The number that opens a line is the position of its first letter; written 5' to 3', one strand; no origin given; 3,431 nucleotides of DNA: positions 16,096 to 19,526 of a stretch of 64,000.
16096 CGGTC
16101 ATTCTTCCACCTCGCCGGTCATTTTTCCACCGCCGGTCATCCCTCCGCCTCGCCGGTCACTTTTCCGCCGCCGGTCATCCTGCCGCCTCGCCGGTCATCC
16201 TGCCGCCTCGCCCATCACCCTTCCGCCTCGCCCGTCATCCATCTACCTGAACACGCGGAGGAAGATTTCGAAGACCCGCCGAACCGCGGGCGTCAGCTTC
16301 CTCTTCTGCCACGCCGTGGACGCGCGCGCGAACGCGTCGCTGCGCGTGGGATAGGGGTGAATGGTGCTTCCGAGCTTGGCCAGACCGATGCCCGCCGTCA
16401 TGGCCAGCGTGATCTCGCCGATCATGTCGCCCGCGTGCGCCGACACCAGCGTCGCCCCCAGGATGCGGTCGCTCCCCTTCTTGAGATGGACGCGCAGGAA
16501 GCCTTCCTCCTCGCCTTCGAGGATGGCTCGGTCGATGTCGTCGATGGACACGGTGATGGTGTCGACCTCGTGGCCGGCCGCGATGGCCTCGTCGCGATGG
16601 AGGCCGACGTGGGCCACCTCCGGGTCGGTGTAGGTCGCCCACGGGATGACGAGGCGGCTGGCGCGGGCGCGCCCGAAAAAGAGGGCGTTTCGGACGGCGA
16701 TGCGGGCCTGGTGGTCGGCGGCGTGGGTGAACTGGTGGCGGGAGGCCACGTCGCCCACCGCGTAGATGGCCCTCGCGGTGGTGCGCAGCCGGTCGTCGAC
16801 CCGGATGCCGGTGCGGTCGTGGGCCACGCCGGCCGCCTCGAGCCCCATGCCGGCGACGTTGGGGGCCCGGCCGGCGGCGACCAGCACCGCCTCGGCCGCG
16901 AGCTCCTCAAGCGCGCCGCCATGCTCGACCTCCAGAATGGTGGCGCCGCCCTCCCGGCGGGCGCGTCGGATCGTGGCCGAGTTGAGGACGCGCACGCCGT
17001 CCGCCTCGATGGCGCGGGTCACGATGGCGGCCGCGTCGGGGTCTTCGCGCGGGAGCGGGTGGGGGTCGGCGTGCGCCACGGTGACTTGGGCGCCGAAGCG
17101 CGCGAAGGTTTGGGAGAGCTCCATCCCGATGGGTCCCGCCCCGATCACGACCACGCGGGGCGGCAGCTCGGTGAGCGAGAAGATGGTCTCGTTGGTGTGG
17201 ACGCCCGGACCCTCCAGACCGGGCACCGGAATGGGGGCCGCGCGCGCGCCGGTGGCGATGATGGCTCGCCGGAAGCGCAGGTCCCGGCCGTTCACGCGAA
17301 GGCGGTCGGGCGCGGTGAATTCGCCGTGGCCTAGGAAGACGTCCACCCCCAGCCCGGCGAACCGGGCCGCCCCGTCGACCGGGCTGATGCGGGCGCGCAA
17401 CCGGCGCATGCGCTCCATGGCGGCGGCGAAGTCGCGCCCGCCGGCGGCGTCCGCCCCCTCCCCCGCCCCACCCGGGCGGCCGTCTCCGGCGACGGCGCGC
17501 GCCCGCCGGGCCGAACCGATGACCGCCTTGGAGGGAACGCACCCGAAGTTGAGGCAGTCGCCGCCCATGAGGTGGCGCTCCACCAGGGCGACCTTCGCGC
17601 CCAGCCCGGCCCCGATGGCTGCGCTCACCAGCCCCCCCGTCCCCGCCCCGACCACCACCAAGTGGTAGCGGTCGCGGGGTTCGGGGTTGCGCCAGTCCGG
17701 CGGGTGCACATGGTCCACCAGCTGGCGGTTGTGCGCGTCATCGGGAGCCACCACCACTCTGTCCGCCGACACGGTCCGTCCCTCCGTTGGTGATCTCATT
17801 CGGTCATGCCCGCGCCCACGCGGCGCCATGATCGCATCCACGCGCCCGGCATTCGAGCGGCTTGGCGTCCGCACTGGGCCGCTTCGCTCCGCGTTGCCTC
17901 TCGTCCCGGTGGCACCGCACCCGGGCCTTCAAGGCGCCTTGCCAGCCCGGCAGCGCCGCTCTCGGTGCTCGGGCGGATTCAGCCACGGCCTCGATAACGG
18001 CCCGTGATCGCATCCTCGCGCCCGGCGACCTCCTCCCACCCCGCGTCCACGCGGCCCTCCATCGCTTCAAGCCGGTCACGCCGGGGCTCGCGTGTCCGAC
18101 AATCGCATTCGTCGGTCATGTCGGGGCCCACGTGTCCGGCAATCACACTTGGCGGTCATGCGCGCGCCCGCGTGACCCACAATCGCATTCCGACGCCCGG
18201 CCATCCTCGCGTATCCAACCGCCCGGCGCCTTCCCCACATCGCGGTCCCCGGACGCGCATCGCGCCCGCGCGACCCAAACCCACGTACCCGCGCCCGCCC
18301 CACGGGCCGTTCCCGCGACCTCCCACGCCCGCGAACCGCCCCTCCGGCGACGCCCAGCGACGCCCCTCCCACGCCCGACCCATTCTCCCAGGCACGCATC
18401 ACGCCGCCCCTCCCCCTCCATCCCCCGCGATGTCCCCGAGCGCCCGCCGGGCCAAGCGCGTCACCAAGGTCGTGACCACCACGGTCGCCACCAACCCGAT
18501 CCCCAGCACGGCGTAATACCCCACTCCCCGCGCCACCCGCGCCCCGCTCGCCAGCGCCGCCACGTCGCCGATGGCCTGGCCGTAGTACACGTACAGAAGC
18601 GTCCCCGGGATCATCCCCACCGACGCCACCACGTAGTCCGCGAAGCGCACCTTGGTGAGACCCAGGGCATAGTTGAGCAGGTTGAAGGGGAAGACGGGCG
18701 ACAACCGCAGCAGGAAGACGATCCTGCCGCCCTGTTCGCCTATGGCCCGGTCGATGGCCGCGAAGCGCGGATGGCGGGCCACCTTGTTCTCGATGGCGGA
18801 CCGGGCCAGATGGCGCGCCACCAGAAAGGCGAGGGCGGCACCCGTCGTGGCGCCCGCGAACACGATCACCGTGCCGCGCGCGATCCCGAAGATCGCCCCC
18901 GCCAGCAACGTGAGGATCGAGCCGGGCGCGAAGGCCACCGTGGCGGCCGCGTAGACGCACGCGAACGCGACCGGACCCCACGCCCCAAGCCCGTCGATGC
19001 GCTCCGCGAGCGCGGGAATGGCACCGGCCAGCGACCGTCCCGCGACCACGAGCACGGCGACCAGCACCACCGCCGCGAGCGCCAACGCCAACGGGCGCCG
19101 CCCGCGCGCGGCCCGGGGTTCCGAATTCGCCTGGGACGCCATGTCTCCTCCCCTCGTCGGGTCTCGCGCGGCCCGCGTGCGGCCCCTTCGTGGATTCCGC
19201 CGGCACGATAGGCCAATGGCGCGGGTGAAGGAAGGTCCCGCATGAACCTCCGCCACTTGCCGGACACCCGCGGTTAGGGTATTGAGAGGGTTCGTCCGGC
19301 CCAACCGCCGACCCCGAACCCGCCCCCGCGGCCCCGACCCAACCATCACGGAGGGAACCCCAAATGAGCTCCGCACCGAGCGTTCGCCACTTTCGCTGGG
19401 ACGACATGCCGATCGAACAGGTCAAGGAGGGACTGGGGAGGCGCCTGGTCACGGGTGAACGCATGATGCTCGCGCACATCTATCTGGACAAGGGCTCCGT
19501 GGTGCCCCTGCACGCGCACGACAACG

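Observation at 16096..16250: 20-bp tandem repeat upstream of thrB forming a chain of ATGA-overlapping heptapeptide mini-ORFs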

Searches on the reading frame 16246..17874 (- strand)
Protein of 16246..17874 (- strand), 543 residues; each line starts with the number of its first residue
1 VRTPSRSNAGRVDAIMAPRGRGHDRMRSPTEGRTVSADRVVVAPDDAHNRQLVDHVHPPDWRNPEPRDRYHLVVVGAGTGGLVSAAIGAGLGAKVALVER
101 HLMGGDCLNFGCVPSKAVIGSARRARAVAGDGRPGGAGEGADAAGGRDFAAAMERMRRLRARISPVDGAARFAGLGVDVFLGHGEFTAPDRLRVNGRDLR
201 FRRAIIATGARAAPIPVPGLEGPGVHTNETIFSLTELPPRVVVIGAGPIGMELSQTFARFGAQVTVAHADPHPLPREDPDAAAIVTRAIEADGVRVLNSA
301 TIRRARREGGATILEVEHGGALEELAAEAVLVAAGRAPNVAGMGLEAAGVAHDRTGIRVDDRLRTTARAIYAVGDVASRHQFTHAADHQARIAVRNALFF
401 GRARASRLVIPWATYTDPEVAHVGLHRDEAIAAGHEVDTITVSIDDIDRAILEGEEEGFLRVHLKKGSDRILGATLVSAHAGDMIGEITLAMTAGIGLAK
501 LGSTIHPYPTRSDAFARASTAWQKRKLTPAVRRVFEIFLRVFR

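Call 11: search_protein_families(library=pfam, proteins=[window:16246-17874:-])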
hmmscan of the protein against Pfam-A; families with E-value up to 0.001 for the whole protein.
window:16246-17874:- (543 aa): 8 families
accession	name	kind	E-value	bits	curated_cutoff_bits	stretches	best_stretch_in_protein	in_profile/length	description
PF07992.20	Pyr_redox_2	-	3.9e-57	194.3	26.1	1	70-390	1-291/291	Pyridine nucleotide-disulphide oxidoreductase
PF02852.28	Pyr_redox_dim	-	1.7e-27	96.2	25.3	1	410-518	1-109/110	Pyridine nucleotide-disulphide oxidoreductase, dimerisation domain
PF00070.33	Pyr_redox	-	1.5e-21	77.1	22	1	240-311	1-72/82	Pyridine nucleotide-disulphide oxidoreductase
PF13738.12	Pyr_redox_3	-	4.1e-05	23.4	30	0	199-357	123-286/305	Pyridine nucleotide-disulphide oxidoreductase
PF01262.27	AlaDh_PNT_C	-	8.9e-05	22.4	23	0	238-272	28-62/214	Alanine dehydrogenase/PNT, C-terminal domain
PF01134.28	GIDA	-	0.00022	20.9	22.1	0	72-122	2-50/391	Glucose inhibited division protein A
PF03486.20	HI0933_like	-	0.00034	20.6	50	0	71-101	2-32/244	HI0933-like protein Rossmann domain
PF02826.25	2-Hacid_dh_C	-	0.00049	20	25.1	0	240-273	38-71/178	D-isomer specific 2-hydroxyacid dehydrogenase, NAD binding domain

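Call 52: search_protein_families(library=ncbifam, proteins=[window:16246-17772:-])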
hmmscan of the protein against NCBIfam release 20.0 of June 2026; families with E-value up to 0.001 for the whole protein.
window:16246-17772:- (509 aa): 59 families (the best 25 are shown)
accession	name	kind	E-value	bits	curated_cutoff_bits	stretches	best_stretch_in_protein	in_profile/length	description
NF004991.0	PRK06370.1-3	subfamily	3.3e-209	695.7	620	1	3-506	3-505/509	FAD-containing oxidoreductase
TIGR02053.1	MerA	equivalog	8.4e-105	351.4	454.45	1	36-489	1-454/465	mercury(II) reductase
TIGR01350.1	lipoamide_DH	equivalog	7.4e-100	334.8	408.8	1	36-492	2-458/461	dihydrolipoyl dehydrogenase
NF004992.0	PRK06370.1-4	equivalog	4.5e-81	272.6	629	1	35-479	4-446/459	FAD-containing oxidoreductase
NF004947.0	PRK06292.2-5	equivalog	1.7e-74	251.4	592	1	35-487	3-457/474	dihydrolipoyl dehydrogenase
NF040477.1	chlor_oxi_RclA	equivalog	4.4e-70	236.5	740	1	35-481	3-433/441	reactive chlorine resistance oxidoreductase RclA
NF010311.1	PRK13748.1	subfamily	6.7e-69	233.2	600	1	31-484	93-544/560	mercury(II) reductase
NF005883.0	PRK07845.1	equivalog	1.3e-67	228.8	479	1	37-489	4-460/466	NAD(P)H-quinone dehydrogenase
NF004776.0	PRK06116.1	equivalog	2.8e-67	227.7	480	1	35-481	4-446/450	glutathione-disulfide reductase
NF004990.0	PRK06370.1-1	equivalog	3.1e-67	227.2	842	1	35-479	4-446/459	FAD-containing oxidoreductase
NF041853.1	hythiocyan_redase_MerA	equivalog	3.2e-67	227.3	650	2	168-481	123-434/440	hypothiocyanous acid reductase MerA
NF005572.0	PRK07251.1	equivalog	2.7e-65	220.8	537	2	112-479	61-430/438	FAD-containing oxidoreductase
NF005884.0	PRK07846.1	equivalog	3.7e-65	220.3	501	1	35-468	3-430/454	mycothione reductase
NF004943.0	PRK06292.2-1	equivalog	4.4e-65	220.2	432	1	35-485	3-452/456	dihydrolipoyl dehydrogenase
TIGR01424.1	gluta_reduc_2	equivalog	2.4e-63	214.2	606.05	1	36-481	3-442/446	glutathione-disulfide reductase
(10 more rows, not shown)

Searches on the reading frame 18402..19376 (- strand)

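Call 11: search_protein_families(library=pfam, proteins=[window:18402-19376:-])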
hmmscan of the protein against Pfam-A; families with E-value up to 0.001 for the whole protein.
window:18402-19376:- (325 aa): 1 family
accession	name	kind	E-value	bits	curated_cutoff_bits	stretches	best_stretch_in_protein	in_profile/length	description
PF09335.16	VTT_dom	-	4.6e-26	92.1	33.9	1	151-267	2-122/123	VTT domain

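Call 52: search_protein_families(library=ncbifam, proteins=[window:18402-19376:-])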
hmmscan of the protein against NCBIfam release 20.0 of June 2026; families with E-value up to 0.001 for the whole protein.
window:18402-19376:- (325 aa): 0 families
